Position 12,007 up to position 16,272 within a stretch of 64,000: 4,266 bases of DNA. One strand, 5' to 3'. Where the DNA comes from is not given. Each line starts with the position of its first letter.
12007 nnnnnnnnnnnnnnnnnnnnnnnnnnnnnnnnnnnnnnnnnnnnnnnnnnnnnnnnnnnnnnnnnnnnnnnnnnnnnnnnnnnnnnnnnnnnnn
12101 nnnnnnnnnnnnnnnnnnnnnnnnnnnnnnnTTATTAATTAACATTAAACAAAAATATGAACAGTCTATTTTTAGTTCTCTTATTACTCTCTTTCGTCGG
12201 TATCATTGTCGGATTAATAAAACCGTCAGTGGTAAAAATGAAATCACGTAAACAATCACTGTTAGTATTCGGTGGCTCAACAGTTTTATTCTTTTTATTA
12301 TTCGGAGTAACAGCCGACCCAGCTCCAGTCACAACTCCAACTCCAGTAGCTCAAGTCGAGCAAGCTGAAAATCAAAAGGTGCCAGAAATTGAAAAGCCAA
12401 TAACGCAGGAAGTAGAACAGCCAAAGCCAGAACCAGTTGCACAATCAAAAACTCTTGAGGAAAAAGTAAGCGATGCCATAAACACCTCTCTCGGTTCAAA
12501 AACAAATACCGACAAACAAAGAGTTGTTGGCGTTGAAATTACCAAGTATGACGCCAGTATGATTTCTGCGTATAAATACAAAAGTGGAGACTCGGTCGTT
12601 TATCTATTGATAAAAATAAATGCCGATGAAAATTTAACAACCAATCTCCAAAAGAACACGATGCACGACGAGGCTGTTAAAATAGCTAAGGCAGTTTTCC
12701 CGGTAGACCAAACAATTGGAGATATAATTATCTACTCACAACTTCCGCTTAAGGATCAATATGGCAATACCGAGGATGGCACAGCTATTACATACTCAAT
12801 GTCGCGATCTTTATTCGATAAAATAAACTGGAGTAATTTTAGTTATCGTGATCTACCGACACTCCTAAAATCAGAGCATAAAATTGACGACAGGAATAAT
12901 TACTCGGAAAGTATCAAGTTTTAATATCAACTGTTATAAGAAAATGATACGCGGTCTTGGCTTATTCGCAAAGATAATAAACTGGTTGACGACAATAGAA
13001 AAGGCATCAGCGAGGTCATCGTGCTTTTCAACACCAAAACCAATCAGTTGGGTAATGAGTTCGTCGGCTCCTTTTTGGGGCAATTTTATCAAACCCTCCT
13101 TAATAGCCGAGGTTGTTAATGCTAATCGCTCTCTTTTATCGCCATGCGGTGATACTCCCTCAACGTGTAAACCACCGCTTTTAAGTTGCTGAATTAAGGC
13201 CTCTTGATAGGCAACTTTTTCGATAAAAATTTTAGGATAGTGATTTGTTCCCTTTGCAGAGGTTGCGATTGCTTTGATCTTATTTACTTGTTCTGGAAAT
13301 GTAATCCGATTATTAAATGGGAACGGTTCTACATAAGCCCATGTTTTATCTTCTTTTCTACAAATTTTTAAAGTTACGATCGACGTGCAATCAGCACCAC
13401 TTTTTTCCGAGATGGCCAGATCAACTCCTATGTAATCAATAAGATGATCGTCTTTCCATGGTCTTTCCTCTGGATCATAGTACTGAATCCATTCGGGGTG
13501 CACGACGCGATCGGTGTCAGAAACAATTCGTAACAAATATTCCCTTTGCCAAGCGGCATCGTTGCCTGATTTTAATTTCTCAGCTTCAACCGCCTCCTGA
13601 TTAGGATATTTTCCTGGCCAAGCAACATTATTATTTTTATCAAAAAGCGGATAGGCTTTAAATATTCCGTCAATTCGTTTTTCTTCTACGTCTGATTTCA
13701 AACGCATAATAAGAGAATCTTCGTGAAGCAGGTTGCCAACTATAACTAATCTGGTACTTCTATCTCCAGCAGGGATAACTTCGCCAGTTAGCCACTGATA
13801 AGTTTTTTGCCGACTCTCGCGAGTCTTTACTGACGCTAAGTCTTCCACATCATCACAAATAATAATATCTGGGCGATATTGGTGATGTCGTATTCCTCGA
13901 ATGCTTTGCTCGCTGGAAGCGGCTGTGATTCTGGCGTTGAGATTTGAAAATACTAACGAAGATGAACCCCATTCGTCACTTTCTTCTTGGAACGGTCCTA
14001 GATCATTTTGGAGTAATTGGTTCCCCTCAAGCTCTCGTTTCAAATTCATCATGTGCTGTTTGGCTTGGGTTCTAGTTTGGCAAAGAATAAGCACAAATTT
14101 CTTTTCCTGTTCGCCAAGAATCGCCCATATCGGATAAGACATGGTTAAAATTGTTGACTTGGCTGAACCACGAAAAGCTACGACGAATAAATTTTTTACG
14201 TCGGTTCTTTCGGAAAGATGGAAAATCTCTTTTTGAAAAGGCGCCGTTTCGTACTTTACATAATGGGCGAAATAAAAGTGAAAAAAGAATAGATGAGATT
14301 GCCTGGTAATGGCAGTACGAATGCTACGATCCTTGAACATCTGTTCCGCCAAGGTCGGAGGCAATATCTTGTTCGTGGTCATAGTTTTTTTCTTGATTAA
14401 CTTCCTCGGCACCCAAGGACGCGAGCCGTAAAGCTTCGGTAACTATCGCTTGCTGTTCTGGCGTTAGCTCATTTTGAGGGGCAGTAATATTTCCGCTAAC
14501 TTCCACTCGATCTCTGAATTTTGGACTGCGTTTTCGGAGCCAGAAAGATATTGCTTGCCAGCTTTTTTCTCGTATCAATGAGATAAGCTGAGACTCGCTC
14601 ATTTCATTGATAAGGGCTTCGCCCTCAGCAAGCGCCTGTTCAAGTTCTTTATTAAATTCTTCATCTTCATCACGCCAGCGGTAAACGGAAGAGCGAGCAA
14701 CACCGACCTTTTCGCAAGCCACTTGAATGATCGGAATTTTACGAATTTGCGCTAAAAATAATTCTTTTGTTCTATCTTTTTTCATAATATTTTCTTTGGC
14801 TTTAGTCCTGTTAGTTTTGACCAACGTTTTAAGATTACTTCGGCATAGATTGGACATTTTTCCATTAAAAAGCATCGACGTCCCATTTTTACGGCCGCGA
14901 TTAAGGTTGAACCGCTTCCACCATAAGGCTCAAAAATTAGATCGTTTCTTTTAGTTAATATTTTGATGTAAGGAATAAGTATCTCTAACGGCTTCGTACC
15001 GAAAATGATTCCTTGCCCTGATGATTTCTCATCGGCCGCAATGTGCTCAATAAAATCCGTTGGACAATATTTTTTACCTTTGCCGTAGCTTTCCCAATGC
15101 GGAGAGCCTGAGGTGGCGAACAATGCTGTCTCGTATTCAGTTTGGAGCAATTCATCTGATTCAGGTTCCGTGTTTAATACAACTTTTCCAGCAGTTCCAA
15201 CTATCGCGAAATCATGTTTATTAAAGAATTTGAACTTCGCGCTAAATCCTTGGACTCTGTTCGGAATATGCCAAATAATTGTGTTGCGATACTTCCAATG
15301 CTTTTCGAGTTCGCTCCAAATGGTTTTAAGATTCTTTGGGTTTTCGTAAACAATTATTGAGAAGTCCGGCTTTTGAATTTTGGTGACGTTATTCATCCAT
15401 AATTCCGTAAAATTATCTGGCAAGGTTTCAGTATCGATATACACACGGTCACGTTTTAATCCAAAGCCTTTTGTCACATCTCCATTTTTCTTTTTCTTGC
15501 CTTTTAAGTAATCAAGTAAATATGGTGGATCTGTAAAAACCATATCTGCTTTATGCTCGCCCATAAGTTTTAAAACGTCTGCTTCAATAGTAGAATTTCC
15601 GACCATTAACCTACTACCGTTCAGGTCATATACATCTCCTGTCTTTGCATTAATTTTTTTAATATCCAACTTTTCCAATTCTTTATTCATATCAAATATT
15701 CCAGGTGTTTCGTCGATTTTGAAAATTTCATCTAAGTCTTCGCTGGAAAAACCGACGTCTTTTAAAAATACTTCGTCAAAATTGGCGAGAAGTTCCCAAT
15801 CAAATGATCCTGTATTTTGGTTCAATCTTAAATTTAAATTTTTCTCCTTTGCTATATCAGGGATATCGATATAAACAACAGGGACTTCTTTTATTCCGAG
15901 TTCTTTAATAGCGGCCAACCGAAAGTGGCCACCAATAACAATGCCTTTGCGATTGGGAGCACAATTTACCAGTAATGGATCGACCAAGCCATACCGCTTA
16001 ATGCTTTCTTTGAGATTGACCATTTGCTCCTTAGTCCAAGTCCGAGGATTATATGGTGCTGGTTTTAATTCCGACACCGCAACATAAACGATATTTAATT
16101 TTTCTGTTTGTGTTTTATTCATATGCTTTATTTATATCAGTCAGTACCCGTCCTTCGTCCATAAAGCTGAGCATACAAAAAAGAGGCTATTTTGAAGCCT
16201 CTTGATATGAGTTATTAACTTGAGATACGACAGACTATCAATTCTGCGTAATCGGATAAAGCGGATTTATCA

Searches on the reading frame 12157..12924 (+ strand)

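Call 5: search_protein_families(library=pfam, proteins=[window:12157-12924:+], max_evalue=1)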
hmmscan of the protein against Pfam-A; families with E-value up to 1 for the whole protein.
window:12157-12924:+ (255 aa): 1 family
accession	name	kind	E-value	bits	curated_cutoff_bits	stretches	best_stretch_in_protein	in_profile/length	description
PF13567.11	DUF4131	-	0.11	12.6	31.6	1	5-72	8-64/165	Domain of unknown function (DUF4131)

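Call 7: search_protein_families(library=phrogs, proteins=[window:12157-12924:+], max_evalue=1)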
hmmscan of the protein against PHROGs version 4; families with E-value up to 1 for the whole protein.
window:12157-12924:+ (255 aa): 7 families
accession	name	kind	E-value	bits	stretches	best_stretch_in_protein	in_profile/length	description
phrog_8263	-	unknown function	1.1e-13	52.5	1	83-239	36-187/197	-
phrog_25008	-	unknown function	2.8e-07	31.5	1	97-235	130-253/267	-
phrog_3403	-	unknown function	1.8e-05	25.4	1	2-71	2-68/243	-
phrog_28655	-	unknown function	9e-05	22.9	1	4-58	7-58/225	-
phrog_23546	-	unknown function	0.00056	20.3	1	1-175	1-159/244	-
phrog_625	-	unknown function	0.16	13.2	1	98-158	34-93/98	-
phrog_1018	-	head and packaging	0.22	12.4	1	55-148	29-128/280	head scaffolding protein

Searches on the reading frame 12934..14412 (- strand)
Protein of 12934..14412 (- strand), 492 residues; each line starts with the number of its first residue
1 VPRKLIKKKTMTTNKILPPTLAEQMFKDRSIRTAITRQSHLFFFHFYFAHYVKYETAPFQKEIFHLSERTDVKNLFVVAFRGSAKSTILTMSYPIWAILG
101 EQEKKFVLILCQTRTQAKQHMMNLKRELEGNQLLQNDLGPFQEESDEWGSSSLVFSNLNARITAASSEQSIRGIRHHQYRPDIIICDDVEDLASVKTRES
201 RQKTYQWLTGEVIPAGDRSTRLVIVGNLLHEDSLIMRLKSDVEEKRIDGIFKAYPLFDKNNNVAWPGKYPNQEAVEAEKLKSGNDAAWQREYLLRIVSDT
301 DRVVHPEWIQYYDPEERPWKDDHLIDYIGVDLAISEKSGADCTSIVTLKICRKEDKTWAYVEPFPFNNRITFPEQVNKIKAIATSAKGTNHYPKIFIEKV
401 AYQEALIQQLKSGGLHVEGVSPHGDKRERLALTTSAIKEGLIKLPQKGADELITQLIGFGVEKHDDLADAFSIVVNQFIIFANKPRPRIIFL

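Call 5: search_protein_families(library=pfam, proteins=[window:12934-14412:-], max_evalue=1)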
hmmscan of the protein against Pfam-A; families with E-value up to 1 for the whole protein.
window:12934-14412:- (492 aa): 2 families
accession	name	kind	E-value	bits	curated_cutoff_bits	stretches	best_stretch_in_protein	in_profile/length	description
PF17289.8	Terminase_6C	-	0.00057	20.3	22.6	1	328-473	1-150/155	Terminase RNaseH-like domain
PF00270.35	DEAD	-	0.063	13.5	26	1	58-130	2-71/167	DEAD/DEAH box helicase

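Call 89: search_dna_similar(query=window:12934-14412:-, collection=phages, mode=protein, max_evalue=0.00001, max_rows=10)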
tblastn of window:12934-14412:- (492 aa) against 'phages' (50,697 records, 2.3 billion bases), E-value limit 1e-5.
Records with a match: 391; places in all: 391; records where one place covers at least 80% of the query: 53.
Best place of each record, by identity: <60% 391.
By first word of the organism name: Ralstonia 96; Pseudomonas 90; Bacteroides 27; Bacteriophage 22; Vibrio 19; Erwinia 13; Streptomyces 13; Paenibacillus 13; Bacillus 12; Microbacterium 12; and 34 more.
By host as written in the record: Ralstonia solanacearum 68; - 44; Pseudomonas aeruginosa 39; Pseudomonas aeruginosa PA14 17; Paenibacillus larvae 11; Vibrio breoganii 10; Erwinia amylovora 7; Ralstonia solanacearum Race 3, Biovar 1 6; and 134 more.
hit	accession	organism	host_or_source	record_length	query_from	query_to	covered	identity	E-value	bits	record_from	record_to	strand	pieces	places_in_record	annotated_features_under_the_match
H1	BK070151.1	Bacteriophage sp.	Helicobacter sp. 13S00477-4 genome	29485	73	475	82%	27.6%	2e-18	95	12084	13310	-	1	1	hypothetical protein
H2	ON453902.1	Clostridium phage Villandry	Enterocloster clostridioformis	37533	69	475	83%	26.5%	4e-24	112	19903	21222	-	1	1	terminase large subunit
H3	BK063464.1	Mushuvirus mushu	Oscillospiraceae sp. ER4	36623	69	475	83%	26.5%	6e-26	117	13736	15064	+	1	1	terminase large subunit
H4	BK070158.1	Bacteriophage sp.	uncultured Helicobacter sp.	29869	55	478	86%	24.8%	1e-21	105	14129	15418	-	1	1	Phage protein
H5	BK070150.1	Bacteriophage sp.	Helicobacter sp. 12S02232-10 genome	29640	73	475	82%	25.7%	4e-16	88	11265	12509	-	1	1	hypothetical protein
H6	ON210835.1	Bacillus phage 268TH002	Bacillus subtilis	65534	67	476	83%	25.2%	2e-19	98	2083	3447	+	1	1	4: terminase large subunit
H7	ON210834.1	Bacillus phage 268TH007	Bacillus subtilis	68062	67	476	83%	25.2%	2e-19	98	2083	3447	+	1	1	4: terminase large subunit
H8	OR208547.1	Bacillus phage phi18-2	Bacillus subtilis 18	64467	67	476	83%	24.9%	3e-19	97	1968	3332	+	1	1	hypothetical protein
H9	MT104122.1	Sporosarcina phage Lietuvens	Sporosarcina aquimarina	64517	53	475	86%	23.9%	4e-17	91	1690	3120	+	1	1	terminase large subunit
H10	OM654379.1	Bacillus phage vB_BauS_KLEB27-1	Bacillus australimaris strain KR4M-27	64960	66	476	84%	24.4%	4e-22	106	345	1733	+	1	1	terminase large subunit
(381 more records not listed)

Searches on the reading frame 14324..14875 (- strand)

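Call 5: search_protein_families(library=pfam, proteins=[window:14324-14875:-], max_evalue=1)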
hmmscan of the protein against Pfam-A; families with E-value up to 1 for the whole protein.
window:14324-14875:- (183 aa): 5 families
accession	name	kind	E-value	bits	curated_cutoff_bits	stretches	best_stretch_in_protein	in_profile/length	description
PF13022.12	HTH_Tnp_1_2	-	2e-06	28.4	27.9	1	53-132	32-111/122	Helix-turn-helix of insertion element transposase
PF13384.12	HTH_23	-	0.0082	16.4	24.6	1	51-69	21-39/50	Homeodomain-like domain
PF13551.12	HTH_29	-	0.0086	16.6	28.1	1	50-69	15-34/64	Winged helix-turn helix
PF20901.3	Sf6_terminase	-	0.011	16.2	27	1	50-87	19-57/106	Bacteriophage Sf6, terminase small subunit-like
PF13518.12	HTH_28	-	0.036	14.6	25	1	52-69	17-34/52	Helix-turn-helix domain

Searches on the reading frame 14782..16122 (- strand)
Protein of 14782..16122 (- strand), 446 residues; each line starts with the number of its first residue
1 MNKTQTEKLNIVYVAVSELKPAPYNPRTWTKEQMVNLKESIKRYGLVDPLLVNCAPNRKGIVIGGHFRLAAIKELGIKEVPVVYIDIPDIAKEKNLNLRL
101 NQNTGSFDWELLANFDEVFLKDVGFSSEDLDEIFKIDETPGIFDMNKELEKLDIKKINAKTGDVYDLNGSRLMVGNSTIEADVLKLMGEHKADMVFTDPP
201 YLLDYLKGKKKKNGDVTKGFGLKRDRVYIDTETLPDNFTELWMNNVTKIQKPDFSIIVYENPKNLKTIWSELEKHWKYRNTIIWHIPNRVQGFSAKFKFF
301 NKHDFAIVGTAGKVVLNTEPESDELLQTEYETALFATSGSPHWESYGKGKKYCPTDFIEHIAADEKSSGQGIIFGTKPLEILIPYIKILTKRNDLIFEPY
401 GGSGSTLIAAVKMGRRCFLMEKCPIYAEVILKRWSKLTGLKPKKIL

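Call 5: search_protein_families(library=pfam, proteins=[window:14782-16122:-], max_evalue=1)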
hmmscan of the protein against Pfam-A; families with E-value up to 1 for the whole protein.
window:14782-16122:- (446 aa): 4 families
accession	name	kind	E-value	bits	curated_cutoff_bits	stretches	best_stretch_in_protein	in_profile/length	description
PF01555.25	N6_N4_Mtase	-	1.6e-19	71.2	26.7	1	193-430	2-219/221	DNA methylase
PF02195.25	ParB_N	-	2.3e-10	40.8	26.3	1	12-91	4-84/95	ParB N-terminal domain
PF01170.24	UPF0020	-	0.014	15.5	22.3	0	179-204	108-134/197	RMKL-like, methyltransferase domain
PF03602.21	Cons_hypoth95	-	0.031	14.4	24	0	180-204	101-126/182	Conserved hypothetical protein 95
